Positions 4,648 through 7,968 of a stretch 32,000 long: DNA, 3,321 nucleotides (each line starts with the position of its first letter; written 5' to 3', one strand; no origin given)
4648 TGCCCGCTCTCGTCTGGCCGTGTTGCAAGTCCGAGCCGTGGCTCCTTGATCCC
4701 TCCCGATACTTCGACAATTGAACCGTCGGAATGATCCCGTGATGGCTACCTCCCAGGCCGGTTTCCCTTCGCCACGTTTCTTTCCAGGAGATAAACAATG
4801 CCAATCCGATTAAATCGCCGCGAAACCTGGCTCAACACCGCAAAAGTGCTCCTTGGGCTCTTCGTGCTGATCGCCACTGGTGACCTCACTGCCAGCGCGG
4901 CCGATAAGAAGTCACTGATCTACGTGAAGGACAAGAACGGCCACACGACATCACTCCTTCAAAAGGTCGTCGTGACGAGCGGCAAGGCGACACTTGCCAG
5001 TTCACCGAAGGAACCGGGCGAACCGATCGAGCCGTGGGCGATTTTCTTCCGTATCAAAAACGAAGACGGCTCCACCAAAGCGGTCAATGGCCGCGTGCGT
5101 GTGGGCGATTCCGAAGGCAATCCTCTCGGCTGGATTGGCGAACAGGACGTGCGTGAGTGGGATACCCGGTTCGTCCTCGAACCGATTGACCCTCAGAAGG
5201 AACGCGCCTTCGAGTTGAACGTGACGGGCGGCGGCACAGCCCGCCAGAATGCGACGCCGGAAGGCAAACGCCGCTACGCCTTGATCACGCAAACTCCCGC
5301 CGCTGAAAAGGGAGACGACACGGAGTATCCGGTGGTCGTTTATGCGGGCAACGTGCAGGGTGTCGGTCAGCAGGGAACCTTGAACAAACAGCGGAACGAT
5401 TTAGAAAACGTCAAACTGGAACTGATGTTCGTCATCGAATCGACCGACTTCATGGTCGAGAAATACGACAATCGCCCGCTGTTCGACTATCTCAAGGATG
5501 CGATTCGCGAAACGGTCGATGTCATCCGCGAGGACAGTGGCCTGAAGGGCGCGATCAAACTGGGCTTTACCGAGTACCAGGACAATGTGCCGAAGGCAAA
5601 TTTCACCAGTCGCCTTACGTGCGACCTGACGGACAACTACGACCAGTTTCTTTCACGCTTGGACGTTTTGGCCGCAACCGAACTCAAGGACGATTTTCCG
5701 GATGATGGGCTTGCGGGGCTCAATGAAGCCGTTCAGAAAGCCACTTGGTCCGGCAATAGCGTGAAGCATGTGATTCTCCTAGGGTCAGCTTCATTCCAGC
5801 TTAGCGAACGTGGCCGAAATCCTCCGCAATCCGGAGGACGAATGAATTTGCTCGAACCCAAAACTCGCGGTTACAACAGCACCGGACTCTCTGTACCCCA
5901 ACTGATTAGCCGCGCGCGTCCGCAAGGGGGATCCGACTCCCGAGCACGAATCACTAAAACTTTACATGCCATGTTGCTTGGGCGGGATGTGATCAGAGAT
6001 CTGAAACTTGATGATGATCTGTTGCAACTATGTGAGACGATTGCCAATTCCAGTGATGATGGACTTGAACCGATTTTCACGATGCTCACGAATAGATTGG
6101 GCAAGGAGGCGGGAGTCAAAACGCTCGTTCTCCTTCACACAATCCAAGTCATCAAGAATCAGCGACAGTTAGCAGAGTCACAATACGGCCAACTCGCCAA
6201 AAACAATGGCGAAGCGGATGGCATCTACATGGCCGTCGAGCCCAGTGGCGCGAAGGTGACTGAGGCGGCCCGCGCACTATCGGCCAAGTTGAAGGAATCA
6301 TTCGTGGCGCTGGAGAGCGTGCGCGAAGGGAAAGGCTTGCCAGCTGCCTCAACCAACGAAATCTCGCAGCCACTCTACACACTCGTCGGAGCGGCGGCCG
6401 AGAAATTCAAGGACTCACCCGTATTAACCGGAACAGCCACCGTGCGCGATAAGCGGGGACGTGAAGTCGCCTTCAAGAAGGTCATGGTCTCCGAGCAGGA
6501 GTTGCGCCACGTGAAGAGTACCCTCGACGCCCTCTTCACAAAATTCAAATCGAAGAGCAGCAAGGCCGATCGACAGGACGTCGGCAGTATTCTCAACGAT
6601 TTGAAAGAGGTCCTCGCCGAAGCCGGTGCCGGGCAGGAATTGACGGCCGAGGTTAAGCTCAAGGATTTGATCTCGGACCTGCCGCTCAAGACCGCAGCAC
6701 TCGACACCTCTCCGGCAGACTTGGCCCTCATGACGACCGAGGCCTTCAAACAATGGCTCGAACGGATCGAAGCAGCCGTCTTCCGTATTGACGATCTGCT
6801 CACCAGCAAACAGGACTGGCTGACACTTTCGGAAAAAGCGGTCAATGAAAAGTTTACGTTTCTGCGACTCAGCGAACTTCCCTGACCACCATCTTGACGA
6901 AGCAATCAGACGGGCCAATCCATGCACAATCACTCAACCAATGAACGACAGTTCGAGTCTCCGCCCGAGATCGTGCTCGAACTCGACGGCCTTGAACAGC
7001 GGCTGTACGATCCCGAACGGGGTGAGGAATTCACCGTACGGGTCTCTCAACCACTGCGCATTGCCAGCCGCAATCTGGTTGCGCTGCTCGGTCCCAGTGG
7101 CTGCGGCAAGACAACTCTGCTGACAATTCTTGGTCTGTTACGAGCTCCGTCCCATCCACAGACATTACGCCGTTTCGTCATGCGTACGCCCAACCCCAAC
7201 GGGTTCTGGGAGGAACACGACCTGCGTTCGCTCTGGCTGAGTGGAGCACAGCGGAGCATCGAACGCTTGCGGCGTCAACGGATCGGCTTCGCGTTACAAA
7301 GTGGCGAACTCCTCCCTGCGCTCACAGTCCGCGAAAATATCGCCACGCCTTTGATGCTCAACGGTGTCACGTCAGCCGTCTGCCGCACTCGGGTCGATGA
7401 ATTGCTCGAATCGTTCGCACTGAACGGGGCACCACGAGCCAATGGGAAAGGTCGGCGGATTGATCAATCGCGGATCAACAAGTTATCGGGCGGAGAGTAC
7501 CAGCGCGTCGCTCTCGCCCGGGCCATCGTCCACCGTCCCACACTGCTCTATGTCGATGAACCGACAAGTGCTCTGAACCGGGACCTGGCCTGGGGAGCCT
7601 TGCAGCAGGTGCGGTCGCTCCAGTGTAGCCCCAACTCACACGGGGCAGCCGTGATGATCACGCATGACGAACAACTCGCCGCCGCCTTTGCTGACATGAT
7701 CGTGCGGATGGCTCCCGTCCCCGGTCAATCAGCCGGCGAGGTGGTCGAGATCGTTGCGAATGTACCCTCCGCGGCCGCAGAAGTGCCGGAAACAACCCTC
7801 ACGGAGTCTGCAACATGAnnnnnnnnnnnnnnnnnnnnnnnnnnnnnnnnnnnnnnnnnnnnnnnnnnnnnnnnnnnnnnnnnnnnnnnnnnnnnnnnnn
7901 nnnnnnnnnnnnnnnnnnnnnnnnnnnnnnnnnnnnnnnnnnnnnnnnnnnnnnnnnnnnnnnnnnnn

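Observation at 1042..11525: Six-gene exported TPR / helical scaffold / vWA-like / MacB-type ABC / FGE-like cluster with no match to a characterised pathway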

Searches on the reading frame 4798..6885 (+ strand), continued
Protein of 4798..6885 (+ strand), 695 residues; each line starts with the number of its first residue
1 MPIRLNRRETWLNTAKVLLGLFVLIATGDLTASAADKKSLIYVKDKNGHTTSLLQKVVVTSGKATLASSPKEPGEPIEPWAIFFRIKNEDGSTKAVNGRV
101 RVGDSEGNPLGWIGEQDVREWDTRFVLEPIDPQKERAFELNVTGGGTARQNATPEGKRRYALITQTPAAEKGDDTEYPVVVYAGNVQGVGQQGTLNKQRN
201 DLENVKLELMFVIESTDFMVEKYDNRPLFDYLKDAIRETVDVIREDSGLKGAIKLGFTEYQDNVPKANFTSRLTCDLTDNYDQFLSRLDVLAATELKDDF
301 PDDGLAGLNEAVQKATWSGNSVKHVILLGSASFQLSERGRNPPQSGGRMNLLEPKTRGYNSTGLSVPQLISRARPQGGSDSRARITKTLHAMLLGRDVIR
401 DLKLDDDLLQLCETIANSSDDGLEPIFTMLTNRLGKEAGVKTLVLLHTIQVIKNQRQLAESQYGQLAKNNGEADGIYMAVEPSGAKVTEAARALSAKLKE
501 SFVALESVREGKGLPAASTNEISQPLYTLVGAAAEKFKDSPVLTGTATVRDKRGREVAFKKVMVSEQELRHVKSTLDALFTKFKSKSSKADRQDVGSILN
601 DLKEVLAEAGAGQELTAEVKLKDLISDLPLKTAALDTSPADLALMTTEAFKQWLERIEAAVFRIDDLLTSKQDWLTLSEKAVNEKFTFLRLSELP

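Call 84: search_protein_families(library=pfam, proteins=[L007:3069-3980:+, L007:4425-5330:+, L007:16660-17871:+, L010:685-3528:-, L011:3192-4586:+, L011:14982-16304:+, L011:16312-20340:-, L013:4998-5480:+, L013:3148-4470:+, L013:17150-17944:-], max_evalue=0.001)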
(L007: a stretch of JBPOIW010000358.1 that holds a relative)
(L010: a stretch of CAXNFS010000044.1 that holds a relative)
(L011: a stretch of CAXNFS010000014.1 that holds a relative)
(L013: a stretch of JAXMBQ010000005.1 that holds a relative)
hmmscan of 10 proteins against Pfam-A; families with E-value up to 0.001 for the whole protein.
L007:3069-3980:+ (304 aa): 0 families

L007:4425-5330:+ (302 aa): 0 families

L007:16660-17871:+ (404 aa): 1 family
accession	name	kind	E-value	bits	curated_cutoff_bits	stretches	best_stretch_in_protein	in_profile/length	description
PF00145.23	DNA_methylase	-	2.2e-52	178.9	22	1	17-396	2-319/324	C-5 cytosine-specific DNA methylase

L010:685-3528:- (948 aa): 21 families
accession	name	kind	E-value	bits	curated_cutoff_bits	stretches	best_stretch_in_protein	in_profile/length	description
PF25174.1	Beta-prop_THOC3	-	4.1e-18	65.8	305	2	742-850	44-151/272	THOC3 beta-propeller domain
PF25173.1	Beta-prop_WDR3_1st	-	4.2e-17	62.9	154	2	751-848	35-133/184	WDR3 first beta-propeller domain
PF24817.1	WD40_WDHD1_1st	-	3.4e-16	59.7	109.9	2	565-679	89-204/291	WDHD1 first WD40 domain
PF23414.1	Beta-prop_EML_2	-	8.8e-14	51.9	90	1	756-850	9-103/266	Echinoderm microtubule-associated protein second beta-propeller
PF24814.1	WD40_Prp19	-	2.2e-13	50.3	320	2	573-666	146-240/281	Prp19 WD40 domain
PF24807.1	WD40_CDC20-Fz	-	4.8e-12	46.2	200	2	766-857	28-121/292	CDC20/Fizzy WD40 domain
PF25175.1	Beta-prop_WDR5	-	7.9e-12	45.5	250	1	751-840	58-148/296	WDR5 beta-propeller domain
PF00400.38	WD40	-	7.3e-11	42.5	27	0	778-805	2-30/39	WD domain, G-beta repeat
PF24796.1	WDR55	-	2.1e-10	40.6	200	0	752-852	60-203/296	WDR55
PF25172.1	Beta-prop_WDR3_2nd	-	5.4e-10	39.4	140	0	751-847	5-99/293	WDR3 second beta-propeller domain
PF23409.1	Beta-prop_EML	-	1.6e-09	38.1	88.2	1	755-860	29-142/267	Echinoderm microtubule-associated protein first beta-propeller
PF25171.1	Beta-prop_WDR36-Utp21_1st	-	1e-07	32.1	80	0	766-863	129-229/266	WDR36/Utp21 first beta-propeller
PF25391.1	WD40_Gbeta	-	9.3e-07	28.6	150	0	756-847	153-245/340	G protein beta WD-40 repeat protein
PF23410.3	Beta-prop_VPS8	-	1.2e-06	28.2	28.9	0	609-653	72-116/358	Vps8 beta-propeller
PF24805.1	EIF3I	-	1.4e-06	28.2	200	0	752-805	59-112/324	EIF3I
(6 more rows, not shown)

L011:3192-4586:+ (465 aa): 1 family
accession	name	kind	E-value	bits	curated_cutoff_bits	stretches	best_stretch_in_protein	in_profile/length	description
PF07394.17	DUF1501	-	1.2e-80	272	27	1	47-465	2-390/390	Protein of unknown function (DUF1501)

L011:14982-16304:+ (441 aa): 3 families
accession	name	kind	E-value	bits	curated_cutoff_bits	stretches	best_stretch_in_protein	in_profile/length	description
PF19051.5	GFO_IDH_MocA_C2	-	4.1e-27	95.7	23.3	1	212-436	42-252/254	Oxidoreductase family, C-terminal alpha/beta domain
PF01408.29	GFO_IDH_MocA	-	2.9e-12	47.8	24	1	49-172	1-119/120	Oxidoreductase family, NAD-binding Rossmann fold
PF22725.1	GFO_IDH_MocA_C3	-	0.00015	22.2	27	0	238-338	25-123/124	GFO/IDH/MocA C-terminal domain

L011:16312-20340:- (1343 aa): 1 family
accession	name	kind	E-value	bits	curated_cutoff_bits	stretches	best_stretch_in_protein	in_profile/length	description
PF14238.11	DUF4340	-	4.1e-116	386.1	25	8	390-590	1-183/183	Domain of unknown function (DUF4340)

L013:4998-5480:+ (161 aa): 0 families

L013:3148-4470:+ (441 aa): 1 family
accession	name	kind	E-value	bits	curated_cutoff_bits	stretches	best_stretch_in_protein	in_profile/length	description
PF01618.21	MotA_ExbB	-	9.7e-06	25.8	22.9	1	310-406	22-111/127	MotA/TolQ/ExbB proton channel family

L013:17150-17944:- (265 aa): 4 families
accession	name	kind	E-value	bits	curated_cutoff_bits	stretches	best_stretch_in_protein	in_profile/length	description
PF13855.12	LRR_8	-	6e-13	48.8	27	1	152-190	23-61/61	Leucine rich repeat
PF13516.12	LRR_6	-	3.9e-08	33.2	23.4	0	178-198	3-23/24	Leucine Rich repeat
PF12799.13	LRR_4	-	9.8e-08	32.5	27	1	154-192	1-38/44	Leucine Rich repeats (2 copies)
PF23598.1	LRR_14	-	0.00019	20.8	40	0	125-195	186-256/353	Leucine-rich repeat region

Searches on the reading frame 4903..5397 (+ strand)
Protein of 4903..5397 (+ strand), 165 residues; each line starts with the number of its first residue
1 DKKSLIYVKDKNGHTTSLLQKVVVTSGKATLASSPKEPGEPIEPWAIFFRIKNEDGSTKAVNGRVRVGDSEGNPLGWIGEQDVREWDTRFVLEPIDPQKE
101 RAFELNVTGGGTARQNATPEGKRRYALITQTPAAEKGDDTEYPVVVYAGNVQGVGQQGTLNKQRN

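Call 71: search_protein_families(library=pfam, proteins=[window:4903-5397:+], max_evalue=1)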
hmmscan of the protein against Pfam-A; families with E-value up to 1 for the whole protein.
window:4903-5397:+ (165 aa): 2 families
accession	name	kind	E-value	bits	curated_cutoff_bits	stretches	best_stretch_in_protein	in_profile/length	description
PF06306.17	CgtA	-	0.046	13.6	21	1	2-61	44-105/347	Beta-1,4-N-acetylgalactosaminyltransferase (CgtA)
PF08447.18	PAS_3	-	0.06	14.1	25.6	1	44-79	51-87/89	PAS fold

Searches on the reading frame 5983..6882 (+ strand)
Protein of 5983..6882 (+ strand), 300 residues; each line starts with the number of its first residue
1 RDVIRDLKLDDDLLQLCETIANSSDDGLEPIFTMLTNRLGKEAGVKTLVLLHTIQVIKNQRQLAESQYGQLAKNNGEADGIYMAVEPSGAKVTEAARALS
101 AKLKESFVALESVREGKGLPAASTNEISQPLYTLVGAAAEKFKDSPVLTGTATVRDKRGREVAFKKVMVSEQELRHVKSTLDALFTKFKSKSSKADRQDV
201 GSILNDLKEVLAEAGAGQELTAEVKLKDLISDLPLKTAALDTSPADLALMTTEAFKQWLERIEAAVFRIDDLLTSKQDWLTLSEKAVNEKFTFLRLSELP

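Call 64: predict_structure(alignment_id=A6)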
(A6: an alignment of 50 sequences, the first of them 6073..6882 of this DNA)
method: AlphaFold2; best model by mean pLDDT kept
length: 270 residues; sequences in the alignment: 50
mean_pLDDT: 81.3   pTM: 0.49
mean pLDDT of the five models: 81.3, 78.9, 78.2, 77.1, 74.2
residues with pLDDT >= 90: 59; 70-90: 176; 50-70: 35; < 50: 0
segments of 3 or more residues with pLDDT < 50: none
pLDDT, mean of each block of 10 residues (from residue 1): 89 93 94 90 78 88 91 88 79 76 71 57 66 78 89 88 77 81 62 77 79 84 88 90 82 75 84
secondary structure, 60 per line:
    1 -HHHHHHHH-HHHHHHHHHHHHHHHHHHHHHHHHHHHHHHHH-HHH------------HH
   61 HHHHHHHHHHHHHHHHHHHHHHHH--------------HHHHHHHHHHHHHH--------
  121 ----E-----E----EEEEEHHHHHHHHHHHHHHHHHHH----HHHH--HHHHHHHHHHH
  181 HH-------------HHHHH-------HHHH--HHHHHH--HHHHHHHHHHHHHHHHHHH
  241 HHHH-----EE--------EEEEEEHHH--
elements in order: H2-9 H11-42 H59-84 H99-112 E136-140 H141-159 H164-167 H170-182 H196-200 H208-211 H214-219 H222-244 E260-265
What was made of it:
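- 6181..6885 (+): g3 C-terminal domain (aa 462-695). It is the most conserved part of the cassette and has no solved structural relative. Model pLDDT 81 (call 64).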

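Call 67: fold_search(model_id=the predicted structure, library=pdb)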
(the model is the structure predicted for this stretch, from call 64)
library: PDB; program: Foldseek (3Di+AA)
matches with E <= 10: 59; with E <= 0.001: 0
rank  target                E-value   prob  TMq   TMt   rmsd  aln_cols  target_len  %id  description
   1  9n6v_SY               3.4e-01  0.05  0.12  0.13  28.9       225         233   14  SSU processome maturation and disassembly, State A (released 2025-11-05)
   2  5gy2_C                1.2e+00  0.30  0.22  0.33  11.6       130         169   15  Crystal structure of a complex between Bacillus subtilis flagellin and zebrafish Toll-like receptor 5 (released 2017-02-15)
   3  9lah_AA               1.4e+00  0.06  0.14  0.14  18.1       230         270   11  Cryo-EM structure of Shewanella oneidensis MR-1 flagella. (released 2026-01-07)
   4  8cvi_D                2.1e+00  0.06  0.17  0.17  17.1       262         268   12  Cryo-EM structure of the supercoiled EPEC H6 flagellar filament core Curly I waveform (released 2022-09-07)
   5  6pfv_E                2.6e+00  0.21  0.23  0.36   9.5       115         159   20  Structure of S. venezuelae RisG-WhiG-c-di-GMP complex: orthorhombic crystal form (released 2019-11-13)
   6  9sdx_H                2.7e+00  0.04  0.14  0.10  20.1       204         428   13  Structure of RBR binding E2 variant crosslinked with NEDD8-CUL5-RBX2 bound ARIH2 and Ub (released 2025-12-24)
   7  2mwq_MODEL_1_A        2.9e+00  0.11  0.20  0.33  14.6       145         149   12  Solution structure of PsbQ from spinacia oleracea (released 2015-07-29)
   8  5ziy_A                3.0e+00  0.16  0.21  0.27   8.5       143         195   12  Crystal structure of Bacillus cereus FlgL (released 2018-10-17)
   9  5wk6_A                3.0e+00  0.05  0.16  0.16  16.9       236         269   11  Cryo-EM structure of P. aeruginosa flagellar filaments G420A (released 2017-10-25)
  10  7o4i_0                3.2e+00  0.08  0.18  0.08  10.6       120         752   16  Yeast RNA polymerase II transcription pre-initiation complex with initial transcription bubble (released 2021-06-16)
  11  6dfk_L                3.2e+00  0.02  0.12  0.14  24.0       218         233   15  Crystal structure of the 11S subunit of the Plasmodium falciparum proteasome, PA28 (released 2019-08-07)
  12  2huj                  3.4e+00  0.11  0.20  0.36   9.2       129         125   11  Crystal structure of a protein of uknown function (NP_471338.1) from Listeria innocua at 1.74 A resolution (released 2006-08-08)
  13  9bj7_B                3.4e+00  0.02  0.10  0.15  16.4       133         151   10  Crystal structure of the N-terminal truncated AbiV (residues 24-201) (released 2025-08-13)
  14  5ziy_B                4.0e+00  0.06  0.18  0.24  10.9       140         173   13  Crystal structure of Bacillus cereus FlgL (released 2018-10-17)
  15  9bj5_D                4.0e+00  0.02  0.10  0.15  16.8       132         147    8  Crystal structure of the HEPN family member AbiV (P212121 space group) (released 2025-08-13)
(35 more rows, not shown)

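Call 71: search_protein_families(library=pfam, proteins=[window:5983-6882:+], max_evalue=1)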
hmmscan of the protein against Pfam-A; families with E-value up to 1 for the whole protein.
window:5983-6882:+ (300 aa): 2 families
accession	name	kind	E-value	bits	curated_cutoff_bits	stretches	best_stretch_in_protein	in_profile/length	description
PF18052.6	Rx_N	-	0.028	15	27.7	1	200-274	2-73/93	Rx N-terminal domain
PF05865.16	Cypo_polyhedrin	-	0.17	11.7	25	1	58-144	15-102/248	Cypovirus polyhedrin protein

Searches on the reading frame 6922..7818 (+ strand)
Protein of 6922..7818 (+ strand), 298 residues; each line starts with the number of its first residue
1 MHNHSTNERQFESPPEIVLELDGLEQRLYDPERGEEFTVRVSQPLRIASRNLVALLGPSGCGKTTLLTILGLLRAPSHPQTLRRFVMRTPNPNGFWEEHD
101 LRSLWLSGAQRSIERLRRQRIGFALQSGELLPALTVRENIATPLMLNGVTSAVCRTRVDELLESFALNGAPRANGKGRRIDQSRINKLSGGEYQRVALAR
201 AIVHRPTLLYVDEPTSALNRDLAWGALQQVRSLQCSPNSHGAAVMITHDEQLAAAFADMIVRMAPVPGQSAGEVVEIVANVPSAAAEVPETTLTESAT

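Call 4: search_protein_families(library=pfam, proteins=[window:6922-7818:+], max_evalue=0.01)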
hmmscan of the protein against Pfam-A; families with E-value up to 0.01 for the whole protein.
window:6922-7818:+ (298 aa): 4 families
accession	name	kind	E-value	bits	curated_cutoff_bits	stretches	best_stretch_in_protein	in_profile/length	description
PF00005.33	ABC_tran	-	5.1e-22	79.4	25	1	46-216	7-137/137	ABC transporter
PF13304.12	AAA_21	-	0.0014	19.2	27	0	52-75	1-24/304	AAA domain, putative AbiEii toxin, Type IV TA system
PF03215.21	Rad17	-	0.0018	18.7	23.8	1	45-91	40-86/186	Rad17 P-loop domain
PF13401.12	AAA_22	-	0.0059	17.4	27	0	49-93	4-45/130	AAA domain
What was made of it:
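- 6922..7818 (+): g4: cytoplasmic ABC ATPase with intact motifs. Pfam ABC_tran 5e-22 (call 4).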

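Call 5: search_protein_families(library=ncbifam, proteins=[window:6922-7818:+], max_evalue=0.01)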
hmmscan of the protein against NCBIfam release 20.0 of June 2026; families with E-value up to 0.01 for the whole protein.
window:6922-7818:+ (298 aa): 175 families (the best 25 are shown)
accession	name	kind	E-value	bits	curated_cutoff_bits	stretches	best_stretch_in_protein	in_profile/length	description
TIGR02982.1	heterocyst_DevA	subfamily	2.7e-32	112.1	295.8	1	42-263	23-214/220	ABC exporter ATP-binding subunit, DevA family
TIGR03265.1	PhnT2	equivalog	6.7e-32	111.1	457.7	2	116-265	73-210/353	putative 2-aminoethylphosphonate ABC transporter ATP-binding protein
TIGR02673.1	FtsE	equivalog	1.2e-30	106.8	264.85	1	110-263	71-210/214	cell division ATP-binding protein FtsE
NF038007.1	ABC_ATP_DarD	equivalog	2.9e-30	105.4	375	2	115-263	79-213/218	darobactin export ABC transporter ATP-binding protein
TIGR01187.1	potA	subfamily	9.1e-30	103.8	355.6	2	99-263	22-174/325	polyamine ABC transporter ATP-binding protein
TIGR00968.1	3a0106s01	subfamily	1.1e-29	103.6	342.75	2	97-264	50-205/237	sulfate ABC transporter ATP-binding protein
TIGR02211.1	LolD_lipo_ex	equivalog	4.3e-28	98.4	307.75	2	110-258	74-210/221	lipoprotein-releasing ABC transporter ATP-binding protein LolD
NF007879.0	PRK10584.1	equivalog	1.6e-27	96.7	336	1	115-256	84-213/228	putative ABC transporter ATP-binding protein YbbA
TIGR03608.1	L_ocin_972_ABC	subfamily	4e-27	95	254.85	2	111-260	68-204/206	putative bacteriocin export ABC transporter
NF008513.0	PRK11432.1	equivalog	6.2e-27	94.4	496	2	117-264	76-211/351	ferric ABC transporter ATP-binding protein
NF043075.1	MMSYN1_0197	equivalog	7.2e-27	94.2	550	2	117-278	72-221/341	spermidine/putrescine ABC transporter ATP-binding protein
NF008428.0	PRK11264.1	equivalog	8.7e-27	93.9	406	1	44-264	23-218/250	L-cystine ABC transporter ATP-binding protein TcyN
NF006987.0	PRK09452.1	equivalog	9.1e-27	93.7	482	2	117-264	87-222/378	spermidine/putrescine ABC transporter ATP-binding protein PotA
TIGR01184.1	ntrCD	subfamily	1.2e-25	90.5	291.8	2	124-288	59-213/230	nitrate ABC transporter ATP-binding protein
NF008639.0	PRK11629.1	equivalog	1.9e-25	89.7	360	1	45-256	31-213/234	lipoprotein-releasing ABC transporter ATP-binding protein LolD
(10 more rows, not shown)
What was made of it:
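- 6922..7818 (+): All NCBIfam equivalogs score below cut-off (call 5).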

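Call 6: search_protein_families(library=padloc, proteins=[window:6922-7818:+], max_evalue=0.01)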
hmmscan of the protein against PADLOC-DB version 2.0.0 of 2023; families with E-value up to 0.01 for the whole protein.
window:6922-7818:+ (298 aa): 4 families
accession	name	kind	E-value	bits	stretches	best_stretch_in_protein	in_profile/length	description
PDLC04135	mad3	-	2.1e-22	78.2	2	181-292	257-363/374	mads_3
PDLC04140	mad8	-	2.1e-08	32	1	45-236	22-226/314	mads_8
PDLC02980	AriA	-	0.00026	19.1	1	53-100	2-44/304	-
PDLC02914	ATPase-Toprim_I-B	-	0.0014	15.9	0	45-75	20-50/443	-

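Call 89: search_solved_structures(query=window:6922-7815:+, max_evalue=1e-20)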
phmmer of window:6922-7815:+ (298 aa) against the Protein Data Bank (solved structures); distinct sequences matched with E-value up to 1e-20: 14.
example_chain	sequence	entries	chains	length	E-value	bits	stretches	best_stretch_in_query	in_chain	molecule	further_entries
9ge6_B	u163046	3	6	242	3.5e-24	89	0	114-263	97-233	Uncharacterized ABC transporter ATP-binding protein YbbA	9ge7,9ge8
9w2w_D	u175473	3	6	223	3.5e-23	85.7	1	41-263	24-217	LolD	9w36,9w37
9w35_C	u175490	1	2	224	3.5e-23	85.7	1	41-263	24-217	LolD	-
8j5q_D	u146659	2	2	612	2.6e-22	82.8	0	45-263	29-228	Uncharacterized ABC transporter ATP-binding protein Rv1281c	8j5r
9ugg_A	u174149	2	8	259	2.6e-22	82.8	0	37-261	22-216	Lantibiotic ABC transporter ATP-binding protein PsdA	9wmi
5xu1_A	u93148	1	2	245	3.3e-22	82.5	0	36-268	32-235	ABC transporter ATP-binding protein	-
8wm7_C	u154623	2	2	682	6.7e-22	81.5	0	125-288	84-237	Nitrate transport ATP-binding protein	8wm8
8j5s_D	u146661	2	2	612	1.4e-21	80.4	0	45-263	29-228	Uncharacterized ABC transporter ATP-binding protein Rv1281c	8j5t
7w78_A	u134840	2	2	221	1.5e-21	80.3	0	114-265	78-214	Putative ABC transport system, ATP-binding protein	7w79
7w7a_A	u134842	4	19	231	1.6e-21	80.3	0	113-265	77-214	Putative ABC transport system, ATP-binding protein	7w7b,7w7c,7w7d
8w9m_C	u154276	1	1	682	1.8e-21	80.1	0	125-288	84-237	Nitrate transport ATP-binding protein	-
1f3o_A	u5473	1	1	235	2.6e-21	79.6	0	34-262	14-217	HYPOTHETICAL ABC TRANSPORTER ATP-BINDING PROTEIN MJ0796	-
1l2t_A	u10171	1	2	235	6.8e-21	78.2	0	34-262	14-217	Hypothetical ABC transporter ATP-binding protein MJ0796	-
2pcj_A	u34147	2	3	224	9.3e-21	77.7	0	45-255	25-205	Lipoprotein-releasing system ATP-binding protein lolD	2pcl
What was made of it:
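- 6922..7818 (+): Closest solved relatives are YbbA and LolD (call 89).
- Closest known: FtsEX-EnvC/PcsB/RipC and YbbAP-TesA. Same: YbbA is the best solved match to g4 (call 89).
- Among the NBD relatives of g4 is PsdA, a lantibiotic-resistance ABC ATPase (call 89).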
